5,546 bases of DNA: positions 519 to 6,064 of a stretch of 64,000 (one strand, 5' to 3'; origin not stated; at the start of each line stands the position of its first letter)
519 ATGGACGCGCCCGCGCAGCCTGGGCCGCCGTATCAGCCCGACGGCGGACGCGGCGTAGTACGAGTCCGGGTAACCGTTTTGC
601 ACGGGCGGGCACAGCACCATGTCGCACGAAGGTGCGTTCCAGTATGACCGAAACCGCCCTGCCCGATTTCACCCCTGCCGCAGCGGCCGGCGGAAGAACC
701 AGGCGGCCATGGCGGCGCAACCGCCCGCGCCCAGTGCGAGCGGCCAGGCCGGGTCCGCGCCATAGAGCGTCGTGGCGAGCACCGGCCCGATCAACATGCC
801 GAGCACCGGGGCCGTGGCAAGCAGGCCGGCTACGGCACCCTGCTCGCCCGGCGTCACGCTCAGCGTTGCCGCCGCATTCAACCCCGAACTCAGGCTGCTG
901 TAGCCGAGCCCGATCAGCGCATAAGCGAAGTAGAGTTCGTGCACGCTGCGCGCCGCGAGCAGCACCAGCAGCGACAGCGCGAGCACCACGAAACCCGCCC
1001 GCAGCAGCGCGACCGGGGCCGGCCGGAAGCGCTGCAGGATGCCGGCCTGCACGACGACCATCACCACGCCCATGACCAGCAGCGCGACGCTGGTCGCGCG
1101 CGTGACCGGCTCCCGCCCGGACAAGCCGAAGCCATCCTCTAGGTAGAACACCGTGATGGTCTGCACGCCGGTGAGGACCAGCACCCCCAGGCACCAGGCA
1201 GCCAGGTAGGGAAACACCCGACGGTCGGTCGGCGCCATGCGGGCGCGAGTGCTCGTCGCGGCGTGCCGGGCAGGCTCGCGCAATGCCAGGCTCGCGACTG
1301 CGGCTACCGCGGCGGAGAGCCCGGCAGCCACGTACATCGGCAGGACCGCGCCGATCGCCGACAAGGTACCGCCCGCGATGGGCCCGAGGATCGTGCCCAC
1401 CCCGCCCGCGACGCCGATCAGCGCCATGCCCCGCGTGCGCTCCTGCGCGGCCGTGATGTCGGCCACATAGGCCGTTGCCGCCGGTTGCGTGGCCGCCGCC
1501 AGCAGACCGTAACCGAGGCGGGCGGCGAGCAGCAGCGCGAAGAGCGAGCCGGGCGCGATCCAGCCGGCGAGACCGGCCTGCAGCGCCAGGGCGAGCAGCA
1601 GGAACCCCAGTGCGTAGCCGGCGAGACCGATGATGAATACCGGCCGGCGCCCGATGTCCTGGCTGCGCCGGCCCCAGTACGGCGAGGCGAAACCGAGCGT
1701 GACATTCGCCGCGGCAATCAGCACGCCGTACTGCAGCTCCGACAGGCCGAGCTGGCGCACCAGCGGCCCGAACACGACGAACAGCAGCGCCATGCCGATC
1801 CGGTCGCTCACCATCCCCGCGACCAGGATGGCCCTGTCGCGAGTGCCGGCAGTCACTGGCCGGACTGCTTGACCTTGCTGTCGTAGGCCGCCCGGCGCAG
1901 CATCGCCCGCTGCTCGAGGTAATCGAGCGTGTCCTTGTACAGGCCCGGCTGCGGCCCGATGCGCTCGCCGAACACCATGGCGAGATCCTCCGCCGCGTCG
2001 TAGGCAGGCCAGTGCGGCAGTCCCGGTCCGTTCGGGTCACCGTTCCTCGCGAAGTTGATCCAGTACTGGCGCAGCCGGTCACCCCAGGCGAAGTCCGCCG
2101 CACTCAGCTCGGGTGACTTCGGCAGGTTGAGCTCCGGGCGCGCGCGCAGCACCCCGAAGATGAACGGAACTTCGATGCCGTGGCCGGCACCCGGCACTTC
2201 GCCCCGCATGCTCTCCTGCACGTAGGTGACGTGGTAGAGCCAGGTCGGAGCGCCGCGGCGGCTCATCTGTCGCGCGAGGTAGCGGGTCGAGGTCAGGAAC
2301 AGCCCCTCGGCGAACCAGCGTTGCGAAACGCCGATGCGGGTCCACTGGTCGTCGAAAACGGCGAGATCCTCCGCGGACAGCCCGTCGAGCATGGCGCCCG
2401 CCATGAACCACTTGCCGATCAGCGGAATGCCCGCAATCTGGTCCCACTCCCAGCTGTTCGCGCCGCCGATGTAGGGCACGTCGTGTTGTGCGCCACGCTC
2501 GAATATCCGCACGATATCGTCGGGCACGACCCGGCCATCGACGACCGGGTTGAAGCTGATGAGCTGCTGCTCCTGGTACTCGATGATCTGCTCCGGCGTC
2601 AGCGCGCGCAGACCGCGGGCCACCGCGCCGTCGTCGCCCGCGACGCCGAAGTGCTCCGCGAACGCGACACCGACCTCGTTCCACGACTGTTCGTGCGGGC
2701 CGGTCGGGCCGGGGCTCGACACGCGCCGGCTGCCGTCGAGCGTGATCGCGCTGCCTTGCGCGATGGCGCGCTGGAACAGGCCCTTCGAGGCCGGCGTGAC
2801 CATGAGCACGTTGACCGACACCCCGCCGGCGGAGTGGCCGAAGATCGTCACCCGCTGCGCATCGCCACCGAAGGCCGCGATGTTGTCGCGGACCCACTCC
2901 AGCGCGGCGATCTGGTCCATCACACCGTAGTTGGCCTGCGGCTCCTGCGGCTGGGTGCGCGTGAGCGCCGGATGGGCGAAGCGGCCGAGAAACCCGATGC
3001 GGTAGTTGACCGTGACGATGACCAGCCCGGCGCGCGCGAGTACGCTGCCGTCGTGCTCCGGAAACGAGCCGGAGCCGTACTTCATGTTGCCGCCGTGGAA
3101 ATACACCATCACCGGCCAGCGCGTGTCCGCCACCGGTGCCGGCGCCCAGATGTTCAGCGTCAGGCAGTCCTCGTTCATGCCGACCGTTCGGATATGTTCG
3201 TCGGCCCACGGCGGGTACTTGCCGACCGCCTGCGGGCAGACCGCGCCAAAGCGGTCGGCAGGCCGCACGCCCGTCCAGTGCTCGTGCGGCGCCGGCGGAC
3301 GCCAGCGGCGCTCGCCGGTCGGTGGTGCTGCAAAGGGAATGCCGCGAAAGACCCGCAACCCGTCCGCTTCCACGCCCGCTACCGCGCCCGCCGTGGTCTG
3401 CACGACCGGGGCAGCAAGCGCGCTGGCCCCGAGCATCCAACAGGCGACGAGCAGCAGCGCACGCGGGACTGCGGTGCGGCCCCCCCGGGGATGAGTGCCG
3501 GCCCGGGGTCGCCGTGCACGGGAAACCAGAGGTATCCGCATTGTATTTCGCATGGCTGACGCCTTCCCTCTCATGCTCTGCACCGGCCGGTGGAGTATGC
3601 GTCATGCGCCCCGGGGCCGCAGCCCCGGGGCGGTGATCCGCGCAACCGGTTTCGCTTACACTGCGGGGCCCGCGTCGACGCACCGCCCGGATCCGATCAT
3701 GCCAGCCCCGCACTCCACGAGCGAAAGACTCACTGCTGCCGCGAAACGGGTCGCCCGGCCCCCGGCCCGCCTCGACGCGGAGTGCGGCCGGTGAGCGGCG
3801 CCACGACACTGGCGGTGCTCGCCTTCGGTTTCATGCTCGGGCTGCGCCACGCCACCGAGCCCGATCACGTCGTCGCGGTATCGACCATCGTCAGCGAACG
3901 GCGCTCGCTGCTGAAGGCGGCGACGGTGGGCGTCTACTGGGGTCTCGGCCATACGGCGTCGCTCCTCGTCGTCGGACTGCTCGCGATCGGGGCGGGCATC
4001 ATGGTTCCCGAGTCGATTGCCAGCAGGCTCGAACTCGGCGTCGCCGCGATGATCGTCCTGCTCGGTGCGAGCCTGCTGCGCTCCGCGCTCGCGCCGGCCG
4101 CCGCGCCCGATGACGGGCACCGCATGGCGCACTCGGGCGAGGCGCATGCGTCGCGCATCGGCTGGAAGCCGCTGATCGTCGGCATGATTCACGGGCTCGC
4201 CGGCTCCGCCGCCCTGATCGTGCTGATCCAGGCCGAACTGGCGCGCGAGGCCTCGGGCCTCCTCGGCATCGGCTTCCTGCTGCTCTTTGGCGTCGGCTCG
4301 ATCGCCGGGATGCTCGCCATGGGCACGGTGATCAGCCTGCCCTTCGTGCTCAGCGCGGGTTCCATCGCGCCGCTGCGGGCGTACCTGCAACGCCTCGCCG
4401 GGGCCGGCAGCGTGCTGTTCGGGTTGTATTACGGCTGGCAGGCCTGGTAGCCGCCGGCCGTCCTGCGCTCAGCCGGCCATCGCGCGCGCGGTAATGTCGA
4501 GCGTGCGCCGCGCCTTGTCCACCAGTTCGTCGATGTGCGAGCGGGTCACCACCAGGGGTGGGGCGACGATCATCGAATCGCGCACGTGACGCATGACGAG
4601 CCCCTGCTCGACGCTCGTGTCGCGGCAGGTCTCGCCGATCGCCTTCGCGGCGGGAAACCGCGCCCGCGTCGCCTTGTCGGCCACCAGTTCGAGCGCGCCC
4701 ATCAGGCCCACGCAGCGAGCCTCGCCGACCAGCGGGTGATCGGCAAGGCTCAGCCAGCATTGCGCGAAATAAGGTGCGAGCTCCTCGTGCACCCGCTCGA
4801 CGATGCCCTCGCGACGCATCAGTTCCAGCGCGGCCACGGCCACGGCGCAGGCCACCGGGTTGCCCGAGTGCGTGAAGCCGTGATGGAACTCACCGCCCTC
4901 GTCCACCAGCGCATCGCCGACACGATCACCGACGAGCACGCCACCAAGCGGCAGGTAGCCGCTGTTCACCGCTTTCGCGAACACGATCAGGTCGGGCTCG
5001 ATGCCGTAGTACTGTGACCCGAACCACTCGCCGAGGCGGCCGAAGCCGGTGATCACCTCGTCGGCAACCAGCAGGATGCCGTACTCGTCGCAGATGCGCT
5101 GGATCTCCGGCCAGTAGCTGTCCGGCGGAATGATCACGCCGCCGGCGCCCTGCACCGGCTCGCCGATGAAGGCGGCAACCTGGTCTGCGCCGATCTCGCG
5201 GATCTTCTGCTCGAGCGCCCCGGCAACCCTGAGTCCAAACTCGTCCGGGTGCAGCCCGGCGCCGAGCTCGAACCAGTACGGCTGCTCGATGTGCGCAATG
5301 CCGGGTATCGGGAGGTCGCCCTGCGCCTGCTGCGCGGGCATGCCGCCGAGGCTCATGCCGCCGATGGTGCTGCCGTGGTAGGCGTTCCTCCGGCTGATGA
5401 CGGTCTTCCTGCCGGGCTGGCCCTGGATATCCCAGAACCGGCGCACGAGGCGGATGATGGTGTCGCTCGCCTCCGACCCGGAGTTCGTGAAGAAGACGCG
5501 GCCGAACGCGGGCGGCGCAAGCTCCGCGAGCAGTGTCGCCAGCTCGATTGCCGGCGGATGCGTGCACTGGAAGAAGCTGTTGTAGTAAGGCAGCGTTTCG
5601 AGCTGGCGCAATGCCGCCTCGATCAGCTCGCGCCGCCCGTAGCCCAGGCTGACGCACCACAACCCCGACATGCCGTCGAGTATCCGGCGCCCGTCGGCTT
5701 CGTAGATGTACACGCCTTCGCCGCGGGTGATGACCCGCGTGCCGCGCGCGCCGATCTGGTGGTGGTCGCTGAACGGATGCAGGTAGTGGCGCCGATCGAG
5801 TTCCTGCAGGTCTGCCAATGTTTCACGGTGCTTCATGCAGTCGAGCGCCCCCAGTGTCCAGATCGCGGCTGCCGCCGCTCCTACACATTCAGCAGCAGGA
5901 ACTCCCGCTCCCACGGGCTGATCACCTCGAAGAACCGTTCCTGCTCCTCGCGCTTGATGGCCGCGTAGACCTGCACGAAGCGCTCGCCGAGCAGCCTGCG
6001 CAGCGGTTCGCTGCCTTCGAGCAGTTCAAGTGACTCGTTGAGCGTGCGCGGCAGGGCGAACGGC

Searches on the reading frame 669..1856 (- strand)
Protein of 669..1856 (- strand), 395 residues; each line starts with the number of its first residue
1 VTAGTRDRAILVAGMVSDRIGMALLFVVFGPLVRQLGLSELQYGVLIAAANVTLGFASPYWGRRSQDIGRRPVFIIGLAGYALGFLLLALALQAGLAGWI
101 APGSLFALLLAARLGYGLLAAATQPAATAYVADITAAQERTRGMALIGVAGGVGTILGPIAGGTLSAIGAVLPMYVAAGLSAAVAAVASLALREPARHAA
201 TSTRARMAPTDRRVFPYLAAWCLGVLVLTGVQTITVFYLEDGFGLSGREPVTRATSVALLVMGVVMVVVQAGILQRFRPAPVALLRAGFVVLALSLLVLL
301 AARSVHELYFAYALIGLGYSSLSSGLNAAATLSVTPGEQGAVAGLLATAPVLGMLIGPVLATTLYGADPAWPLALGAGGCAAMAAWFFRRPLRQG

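Call 70: search_protein_families(library=pfam, proteins=[window:669-1856:-], max_evalue=0.00001)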
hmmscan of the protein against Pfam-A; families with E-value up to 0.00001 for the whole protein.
window:669-1856:- (395 aa): 1 family
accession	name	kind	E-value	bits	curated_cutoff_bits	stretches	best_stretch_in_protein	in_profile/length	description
PF07690.21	MFS_1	-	2.2e-45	155.5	33.4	2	14-358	4-347/347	Major Facilitator Superfamily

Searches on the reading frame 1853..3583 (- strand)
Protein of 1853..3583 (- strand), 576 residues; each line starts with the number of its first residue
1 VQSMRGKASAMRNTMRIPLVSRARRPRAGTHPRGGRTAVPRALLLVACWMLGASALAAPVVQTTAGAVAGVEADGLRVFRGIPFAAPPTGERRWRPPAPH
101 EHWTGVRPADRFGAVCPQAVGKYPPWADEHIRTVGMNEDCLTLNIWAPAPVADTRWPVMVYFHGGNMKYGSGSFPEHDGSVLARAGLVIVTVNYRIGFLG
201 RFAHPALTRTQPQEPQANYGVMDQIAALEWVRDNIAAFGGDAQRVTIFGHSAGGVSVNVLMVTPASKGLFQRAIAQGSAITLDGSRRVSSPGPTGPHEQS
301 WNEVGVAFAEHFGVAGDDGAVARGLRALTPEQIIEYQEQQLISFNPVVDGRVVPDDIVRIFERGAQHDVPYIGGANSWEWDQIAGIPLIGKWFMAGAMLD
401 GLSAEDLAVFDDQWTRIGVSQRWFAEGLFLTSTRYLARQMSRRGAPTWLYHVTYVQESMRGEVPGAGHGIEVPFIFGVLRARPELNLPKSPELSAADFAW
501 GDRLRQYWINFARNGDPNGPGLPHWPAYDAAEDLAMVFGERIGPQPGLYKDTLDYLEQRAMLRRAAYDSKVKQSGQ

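Call 70: search_protein_families(library=pfam, proteins=[window:1853-3583:-], max_evalue=0.00001)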
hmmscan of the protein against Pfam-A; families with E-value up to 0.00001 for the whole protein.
window:1853-3583:- (576 aa): 4 families
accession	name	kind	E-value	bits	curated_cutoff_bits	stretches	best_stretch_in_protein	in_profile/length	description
PF00135.34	COesterase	-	1.5e-101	341.4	27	2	58-380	2-317/515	Carboxylesterase family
PF07859.19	Abhydrolase_3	-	2.5e-08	34.4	25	0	220-268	48-96/210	alpha/beta hydrolase fold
PF20434.5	BD-FAE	-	1.9e-07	31.3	26.8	1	144-255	2-101/215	BD-FAE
PF00326.27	Peptidase_S9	-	2.7e-06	27.5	22.6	1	177-278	5-97/213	Prolyl oligopeptidase family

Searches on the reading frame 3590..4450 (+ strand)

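Call 71: search_protein_families(library=pfam, proteins=[window:3590-4450:+], max_evalue=0.00001)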
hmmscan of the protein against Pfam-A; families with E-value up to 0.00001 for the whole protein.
window:3590-4450:+ (286 aa): 1 family
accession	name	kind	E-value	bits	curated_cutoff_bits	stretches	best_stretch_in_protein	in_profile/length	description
PF03824.22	NicO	-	7.4e-06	25.9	27.7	0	76-155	4-82/287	High-affinity nickel-transport protein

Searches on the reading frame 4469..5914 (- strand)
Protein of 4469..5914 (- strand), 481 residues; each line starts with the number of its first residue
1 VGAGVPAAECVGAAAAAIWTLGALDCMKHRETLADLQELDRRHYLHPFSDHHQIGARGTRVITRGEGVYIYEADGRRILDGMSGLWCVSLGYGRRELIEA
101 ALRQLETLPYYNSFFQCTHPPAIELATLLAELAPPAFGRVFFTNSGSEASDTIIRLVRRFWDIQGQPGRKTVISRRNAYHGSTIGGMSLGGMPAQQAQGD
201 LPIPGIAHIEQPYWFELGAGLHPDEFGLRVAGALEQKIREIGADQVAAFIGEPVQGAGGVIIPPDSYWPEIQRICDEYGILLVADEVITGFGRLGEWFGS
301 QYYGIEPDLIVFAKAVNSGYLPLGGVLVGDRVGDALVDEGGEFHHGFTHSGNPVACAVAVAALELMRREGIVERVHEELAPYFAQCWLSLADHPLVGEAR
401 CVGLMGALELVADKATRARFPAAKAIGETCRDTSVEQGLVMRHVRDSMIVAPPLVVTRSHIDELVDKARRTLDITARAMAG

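Call 70: search_protein_families(library=pfam, proteins=[window:4469-5914:-], max_evalue=0.00001)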
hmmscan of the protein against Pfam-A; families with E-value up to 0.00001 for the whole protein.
window:4469-5914:- (481 aa): 1 family
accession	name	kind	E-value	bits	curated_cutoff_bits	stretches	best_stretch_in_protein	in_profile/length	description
PF00202.27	Aminotran_3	-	1.4e-83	281.2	30.5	1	60-470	11-401/403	Aminotransferase class-III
